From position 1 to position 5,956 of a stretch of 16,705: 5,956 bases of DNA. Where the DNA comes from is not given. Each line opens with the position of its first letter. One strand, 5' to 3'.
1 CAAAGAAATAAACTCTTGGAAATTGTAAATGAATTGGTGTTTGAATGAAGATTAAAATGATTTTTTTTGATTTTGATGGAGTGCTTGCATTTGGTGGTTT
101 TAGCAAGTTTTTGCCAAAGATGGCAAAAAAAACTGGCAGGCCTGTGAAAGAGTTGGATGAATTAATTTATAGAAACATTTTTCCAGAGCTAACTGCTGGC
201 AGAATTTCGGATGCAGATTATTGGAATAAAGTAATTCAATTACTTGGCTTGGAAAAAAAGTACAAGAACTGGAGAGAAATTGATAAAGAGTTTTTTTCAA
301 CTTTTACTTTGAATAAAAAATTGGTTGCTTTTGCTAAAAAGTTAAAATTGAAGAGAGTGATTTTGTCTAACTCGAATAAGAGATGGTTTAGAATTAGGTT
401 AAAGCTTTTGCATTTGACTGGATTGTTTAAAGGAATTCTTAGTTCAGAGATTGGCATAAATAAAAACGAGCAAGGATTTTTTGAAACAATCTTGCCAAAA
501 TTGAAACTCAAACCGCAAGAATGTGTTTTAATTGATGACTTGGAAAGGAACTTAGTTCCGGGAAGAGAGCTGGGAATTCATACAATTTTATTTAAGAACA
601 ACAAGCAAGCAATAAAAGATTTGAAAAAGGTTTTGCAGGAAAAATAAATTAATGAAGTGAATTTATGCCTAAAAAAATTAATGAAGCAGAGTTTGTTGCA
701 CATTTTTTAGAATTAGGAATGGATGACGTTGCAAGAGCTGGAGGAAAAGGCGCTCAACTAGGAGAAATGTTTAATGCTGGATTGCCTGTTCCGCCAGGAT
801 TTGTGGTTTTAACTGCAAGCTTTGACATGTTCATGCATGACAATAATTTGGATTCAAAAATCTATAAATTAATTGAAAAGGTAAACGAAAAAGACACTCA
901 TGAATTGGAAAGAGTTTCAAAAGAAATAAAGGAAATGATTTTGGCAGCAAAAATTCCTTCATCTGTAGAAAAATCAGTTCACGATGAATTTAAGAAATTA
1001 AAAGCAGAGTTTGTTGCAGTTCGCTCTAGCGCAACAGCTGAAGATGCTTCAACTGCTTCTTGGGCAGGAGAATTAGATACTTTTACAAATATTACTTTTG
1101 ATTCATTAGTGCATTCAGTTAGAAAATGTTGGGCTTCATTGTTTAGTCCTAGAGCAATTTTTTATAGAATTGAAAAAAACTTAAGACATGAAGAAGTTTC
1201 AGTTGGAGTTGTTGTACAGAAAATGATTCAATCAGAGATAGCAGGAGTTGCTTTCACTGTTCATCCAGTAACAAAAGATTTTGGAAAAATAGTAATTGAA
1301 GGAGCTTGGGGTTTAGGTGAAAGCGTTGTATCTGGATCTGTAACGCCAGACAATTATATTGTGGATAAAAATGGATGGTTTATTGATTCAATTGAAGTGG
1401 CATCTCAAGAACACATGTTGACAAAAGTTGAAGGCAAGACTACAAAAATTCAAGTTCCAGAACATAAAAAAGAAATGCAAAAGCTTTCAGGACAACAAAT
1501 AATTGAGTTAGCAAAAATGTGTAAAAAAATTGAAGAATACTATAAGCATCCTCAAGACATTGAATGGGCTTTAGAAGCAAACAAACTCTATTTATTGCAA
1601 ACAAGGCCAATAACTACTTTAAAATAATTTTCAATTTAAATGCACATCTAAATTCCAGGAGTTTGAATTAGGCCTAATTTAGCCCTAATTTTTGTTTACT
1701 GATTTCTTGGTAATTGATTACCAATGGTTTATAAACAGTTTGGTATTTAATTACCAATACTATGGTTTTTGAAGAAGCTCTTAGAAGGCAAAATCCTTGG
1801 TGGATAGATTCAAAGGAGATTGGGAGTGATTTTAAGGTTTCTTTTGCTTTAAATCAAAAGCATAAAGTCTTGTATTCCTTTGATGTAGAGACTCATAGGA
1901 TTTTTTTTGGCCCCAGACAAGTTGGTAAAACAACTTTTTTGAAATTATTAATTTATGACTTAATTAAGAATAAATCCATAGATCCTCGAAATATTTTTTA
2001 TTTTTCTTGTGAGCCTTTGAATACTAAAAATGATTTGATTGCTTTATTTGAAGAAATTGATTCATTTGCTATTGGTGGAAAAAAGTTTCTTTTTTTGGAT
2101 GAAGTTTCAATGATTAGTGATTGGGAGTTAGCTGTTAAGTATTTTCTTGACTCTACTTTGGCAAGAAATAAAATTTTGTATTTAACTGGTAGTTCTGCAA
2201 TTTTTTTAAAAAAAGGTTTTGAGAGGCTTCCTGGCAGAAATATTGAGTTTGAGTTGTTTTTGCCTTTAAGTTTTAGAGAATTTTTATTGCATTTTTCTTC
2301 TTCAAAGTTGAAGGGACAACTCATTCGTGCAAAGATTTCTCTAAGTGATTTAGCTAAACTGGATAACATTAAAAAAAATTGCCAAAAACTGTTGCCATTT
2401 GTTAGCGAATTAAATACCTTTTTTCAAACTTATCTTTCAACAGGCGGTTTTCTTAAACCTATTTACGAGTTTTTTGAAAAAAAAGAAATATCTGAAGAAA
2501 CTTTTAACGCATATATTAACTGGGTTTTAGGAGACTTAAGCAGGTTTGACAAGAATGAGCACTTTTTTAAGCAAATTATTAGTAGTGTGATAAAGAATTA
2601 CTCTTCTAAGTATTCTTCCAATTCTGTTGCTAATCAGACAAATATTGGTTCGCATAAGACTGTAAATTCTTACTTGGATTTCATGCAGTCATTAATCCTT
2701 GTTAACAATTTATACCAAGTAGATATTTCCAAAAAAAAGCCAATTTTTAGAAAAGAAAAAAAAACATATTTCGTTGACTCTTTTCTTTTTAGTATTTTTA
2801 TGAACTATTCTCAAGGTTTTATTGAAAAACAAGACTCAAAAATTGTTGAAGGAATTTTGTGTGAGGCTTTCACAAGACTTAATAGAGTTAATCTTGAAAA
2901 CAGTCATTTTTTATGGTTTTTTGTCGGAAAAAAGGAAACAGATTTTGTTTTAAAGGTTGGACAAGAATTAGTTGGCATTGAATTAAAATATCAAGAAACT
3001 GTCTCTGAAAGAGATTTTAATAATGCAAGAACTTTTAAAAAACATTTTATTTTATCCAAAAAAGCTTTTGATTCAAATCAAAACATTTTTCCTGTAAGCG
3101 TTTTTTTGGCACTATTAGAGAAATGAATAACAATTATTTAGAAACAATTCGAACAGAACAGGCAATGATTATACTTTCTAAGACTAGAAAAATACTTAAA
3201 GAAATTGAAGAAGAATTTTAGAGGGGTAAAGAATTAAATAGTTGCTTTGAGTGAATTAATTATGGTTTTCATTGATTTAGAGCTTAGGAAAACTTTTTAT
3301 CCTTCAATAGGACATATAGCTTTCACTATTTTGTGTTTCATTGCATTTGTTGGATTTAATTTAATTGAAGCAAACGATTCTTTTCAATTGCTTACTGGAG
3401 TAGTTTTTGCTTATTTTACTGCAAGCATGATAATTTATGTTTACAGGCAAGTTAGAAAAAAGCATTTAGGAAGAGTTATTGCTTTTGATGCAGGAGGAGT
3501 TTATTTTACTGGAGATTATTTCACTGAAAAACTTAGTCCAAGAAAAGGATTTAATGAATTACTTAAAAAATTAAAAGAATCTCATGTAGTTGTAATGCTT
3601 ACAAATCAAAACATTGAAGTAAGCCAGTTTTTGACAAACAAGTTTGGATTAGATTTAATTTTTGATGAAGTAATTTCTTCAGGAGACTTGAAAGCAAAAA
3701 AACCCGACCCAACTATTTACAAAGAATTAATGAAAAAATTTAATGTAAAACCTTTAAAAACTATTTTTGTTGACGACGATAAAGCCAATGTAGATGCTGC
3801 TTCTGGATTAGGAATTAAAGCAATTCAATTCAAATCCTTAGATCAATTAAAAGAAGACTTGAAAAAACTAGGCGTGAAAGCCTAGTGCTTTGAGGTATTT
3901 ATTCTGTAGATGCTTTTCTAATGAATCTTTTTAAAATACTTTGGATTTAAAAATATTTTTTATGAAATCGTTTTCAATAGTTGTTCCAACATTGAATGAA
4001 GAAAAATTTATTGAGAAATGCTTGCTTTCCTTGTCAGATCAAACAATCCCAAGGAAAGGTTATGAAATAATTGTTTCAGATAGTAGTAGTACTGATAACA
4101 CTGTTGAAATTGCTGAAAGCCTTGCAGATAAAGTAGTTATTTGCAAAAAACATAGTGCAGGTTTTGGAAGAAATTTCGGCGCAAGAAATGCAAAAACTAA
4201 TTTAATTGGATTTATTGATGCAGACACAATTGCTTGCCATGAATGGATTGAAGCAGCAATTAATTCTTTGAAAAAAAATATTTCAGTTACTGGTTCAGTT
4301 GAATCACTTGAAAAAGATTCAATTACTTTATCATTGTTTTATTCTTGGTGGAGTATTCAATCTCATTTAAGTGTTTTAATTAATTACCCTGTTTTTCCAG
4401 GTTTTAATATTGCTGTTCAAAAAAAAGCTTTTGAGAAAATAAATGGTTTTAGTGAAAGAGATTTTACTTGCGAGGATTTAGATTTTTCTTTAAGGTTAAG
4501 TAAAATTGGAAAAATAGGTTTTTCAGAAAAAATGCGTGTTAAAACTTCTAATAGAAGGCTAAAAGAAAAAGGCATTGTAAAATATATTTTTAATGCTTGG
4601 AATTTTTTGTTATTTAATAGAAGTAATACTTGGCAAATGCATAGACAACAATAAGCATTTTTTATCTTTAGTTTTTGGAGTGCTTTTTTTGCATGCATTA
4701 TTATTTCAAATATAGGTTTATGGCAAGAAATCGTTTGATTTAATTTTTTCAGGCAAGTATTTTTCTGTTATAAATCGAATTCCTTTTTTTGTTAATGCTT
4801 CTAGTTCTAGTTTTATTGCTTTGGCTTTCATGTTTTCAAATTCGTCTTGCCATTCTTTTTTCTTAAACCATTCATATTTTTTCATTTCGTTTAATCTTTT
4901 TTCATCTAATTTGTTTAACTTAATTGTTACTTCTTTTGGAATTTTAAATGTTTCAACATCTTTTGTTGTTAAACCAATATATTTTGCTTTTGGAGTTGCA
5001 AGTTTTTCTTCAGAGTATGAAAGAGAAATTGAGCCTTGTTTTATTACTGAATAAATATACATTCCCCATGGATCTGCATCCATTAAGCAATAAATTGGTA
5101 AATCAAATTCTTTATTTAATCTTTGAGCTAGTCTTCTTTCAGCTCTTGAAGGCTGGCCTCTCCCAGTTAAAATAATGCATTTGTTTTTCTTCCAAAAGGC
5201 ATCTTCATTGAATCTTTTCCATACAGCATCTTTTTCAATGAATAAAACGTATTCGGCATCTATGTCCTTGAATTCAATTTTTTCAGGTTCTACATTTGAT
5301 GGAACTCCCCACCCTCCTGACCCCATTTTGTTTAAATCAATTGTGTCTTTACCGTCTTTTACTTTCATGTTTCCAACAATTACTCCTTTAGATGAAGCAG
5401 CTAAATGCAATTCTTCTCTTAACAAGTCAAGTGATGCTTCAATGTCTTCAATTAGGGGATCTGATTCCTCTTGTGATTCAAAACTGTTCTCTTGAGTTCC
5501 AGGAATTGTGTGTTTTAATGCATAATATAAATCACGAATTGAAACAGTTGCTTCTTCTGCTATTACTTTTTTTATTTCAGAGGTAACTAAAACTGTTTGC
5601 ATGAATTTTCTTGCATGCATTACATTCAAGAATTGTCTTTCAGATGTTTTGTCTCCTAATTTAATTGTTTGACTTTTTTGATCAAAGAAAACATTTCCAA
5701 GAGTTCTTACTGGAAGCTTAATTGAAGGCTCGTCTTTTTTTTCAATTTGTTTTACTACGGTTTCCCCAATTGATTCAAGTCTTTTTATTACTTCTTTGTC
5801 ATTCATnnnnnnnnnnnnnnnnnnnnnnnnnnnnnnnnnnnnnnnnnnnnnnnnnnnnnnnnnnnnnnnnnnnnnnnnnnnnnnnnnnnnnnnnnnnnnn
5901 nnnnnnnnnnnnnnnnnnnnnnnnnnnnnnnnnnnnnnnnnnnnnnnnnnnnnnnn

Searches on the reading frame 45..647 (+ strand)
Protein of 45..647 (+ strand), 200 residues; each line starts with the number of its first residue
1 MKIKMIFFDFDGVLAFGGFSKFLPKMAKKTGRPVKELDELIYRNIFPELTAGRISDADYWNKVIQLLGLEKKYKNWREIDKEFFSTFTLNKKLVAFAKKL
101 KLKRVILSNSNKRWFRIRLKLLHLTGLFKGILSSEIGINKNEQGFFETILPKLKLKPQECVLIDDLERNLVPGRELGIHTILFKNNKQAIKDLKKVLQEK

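Call 6: search_protein_families(library=pfam, proteins=[window:45-647:+], max_evalue=0.001)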
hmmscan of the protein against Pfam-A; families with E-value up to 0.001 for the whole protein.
window:45-647:+ (200 aa): 3 families
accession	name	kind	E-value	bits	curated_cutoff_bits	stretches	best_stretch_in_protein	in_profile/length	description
PF00702.32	Hydrolase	-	6.1e-10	40.2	26.4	1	3-171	1-185/191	haloacid dehalogenase-like hydrolase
PF13419.12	HAD_2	-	4.9e-08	33.7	23.8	1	6-182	1-177/178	Haloacid dehalogenase-like hydrolase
PF13242.12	Hydrolase_like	-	0.00013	22.3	22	1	139-195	3-60/75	HAD-hyrolase-like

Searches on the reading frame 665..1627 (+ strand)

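Call 6: search_protein_families(library=pfam, proteins=[window:665-1627:+], max_evalue=0.001)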
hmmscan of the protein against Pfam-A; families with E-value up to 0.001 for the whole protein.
window:665-1627:+ (320 aa): 1 family
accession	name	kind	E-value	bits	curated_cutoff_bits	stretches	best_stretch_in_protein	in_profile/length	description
PF01326.24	PPDK_N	-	4.2e-102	342.2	27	1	24-319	3-312/328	Pyruvate phosphate dikinase, AMP/ATP-binding domain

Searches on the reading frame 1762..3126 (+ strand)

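Call 6: search_protein_families(library=pfam, proteins=[window:1762-3126:+], max_evalue=0.001)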
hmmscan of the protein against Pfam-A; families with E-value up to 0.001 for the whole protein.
window:1762-3126:+ (454 aa): 2 families
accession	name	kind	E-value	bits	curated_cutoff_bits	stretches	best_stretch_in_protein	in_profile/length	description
PF13173.12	AAA_14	-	3.8e-27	95.3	27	1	47-175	6-129/129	AAA domain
PF13635.12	DUF4143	-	1.3e-12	48.2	28.1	1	265-410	12-159/160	Domain of unknown function (DUF4143)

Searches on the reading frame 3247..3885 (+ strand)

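Call 6: search_protein_families(library=pfam, proteins=[window:3247-3885:+], max_evalue=0.001)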
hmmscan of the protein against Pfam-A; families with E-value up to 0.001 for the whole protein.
window:3247-3885:+ (212 aa): 3 families
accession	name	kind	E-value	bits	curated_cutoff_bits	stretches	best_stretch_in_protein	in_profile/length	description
PF00702.32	Hydrolase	-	2e-18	67.9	26.4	1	73-188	77-190/191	haloacid dehalogenase-like hydrolase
PF13419.12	HAD_2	-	2.9e-17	63.8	23.8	1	94-193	76-176/178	Haloacid dehalogenase-like hydrolase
PF03031.24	NIF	-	3e-05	24.2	21.8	1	92-208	33-146/160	NLI interacting factor-like phosphatase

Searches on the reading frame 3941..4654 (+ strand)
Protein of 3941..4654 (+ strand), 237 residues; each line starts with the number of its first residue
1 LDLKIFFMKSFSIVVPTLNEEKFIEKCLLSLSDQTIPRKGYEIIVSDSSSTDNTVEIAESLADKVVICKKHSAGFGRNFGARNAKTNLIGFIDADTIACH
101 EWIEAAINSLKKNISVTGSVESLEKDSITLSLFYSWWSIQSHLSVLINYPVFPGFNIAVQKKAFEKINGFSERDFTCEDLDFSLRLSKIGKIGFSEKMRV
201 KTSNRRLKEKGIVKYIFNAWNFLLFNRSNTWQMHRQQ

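Call 6: search_protein_families(library=pfam, proteins=[window:3941-4654:+], max_evalue=0.001)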
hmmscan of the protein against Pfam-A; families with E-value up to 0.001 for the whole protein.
window:3941-4654:+ (237 aa): 4 families
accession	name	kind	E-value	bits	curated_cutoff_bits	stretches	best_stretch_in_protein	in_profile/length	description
PF00535.33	Glycos_transf_2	-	5.5e-25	88.7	23.3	1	12-166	1-166/168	Glycosyl transferase family 2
PF10111.15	Glyco_tranf_2_2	-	4.1e-10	40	27.3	1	12-203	1-214/276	Glycosyltransferase like family 2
PF13641.12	Glyco_tranf_2_3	-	7e-09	36.5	27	1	11-137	3-143/230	Glycosyltransferase like family 2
PF13632.12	Glyco_trans_2_3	-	0.00073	19.8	27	0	131-191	49-111/198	Glycosyl transferase family group 2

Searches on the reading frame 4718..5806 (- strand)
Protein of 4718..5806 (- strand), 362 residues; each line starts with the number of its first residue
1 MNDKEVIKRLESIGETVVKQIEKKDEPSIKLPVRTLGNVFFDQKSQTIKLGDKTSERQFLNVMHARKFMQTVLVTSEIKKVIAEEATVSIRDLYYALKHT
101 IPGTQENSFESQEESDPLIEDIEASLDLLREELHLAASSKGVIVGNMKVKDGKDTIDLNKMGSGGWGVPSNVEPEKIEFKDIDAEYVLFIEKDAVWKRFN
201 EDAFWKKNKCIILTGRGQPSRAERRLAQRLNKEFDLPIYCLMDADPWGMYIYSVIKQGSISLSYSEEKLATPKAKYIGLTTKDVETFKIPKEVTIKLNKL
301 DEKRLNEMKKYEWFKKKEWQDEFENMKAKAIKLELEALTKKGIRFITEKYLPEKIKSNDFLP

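Call 6: search_protein_families(library=pfam, proteins=[window:4718-5806:-], max_evalue=0.001)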
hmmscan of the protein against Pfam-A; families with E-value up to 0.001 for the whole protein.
window:4718-5806:- (362 aa): 4 families
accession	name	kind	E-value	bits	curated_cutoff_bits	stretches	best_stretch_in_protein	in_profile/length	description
PF21180.3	TOP6A-Spo11_Toprim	-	1.9e-61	207.4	24.1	1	186-355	1-170/170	Topoisomerase 6 subunit A/Spo11, Toprim domain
PF04406.19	TP6A_N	-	4.1e-16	59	26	1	66-135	1-62/62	Type IIB DNA topoisomerase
PF20768.2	Topo_VI_alpha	-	2.8e-08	33.9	23.6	1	142-182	6-49/50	All-beta domain in DNA topoisomerase VI alpha subunit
PF23947.1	DUF7281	-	0.0005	20.2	27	0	171-281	29-131/183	Domain of unknown function (DUF7281)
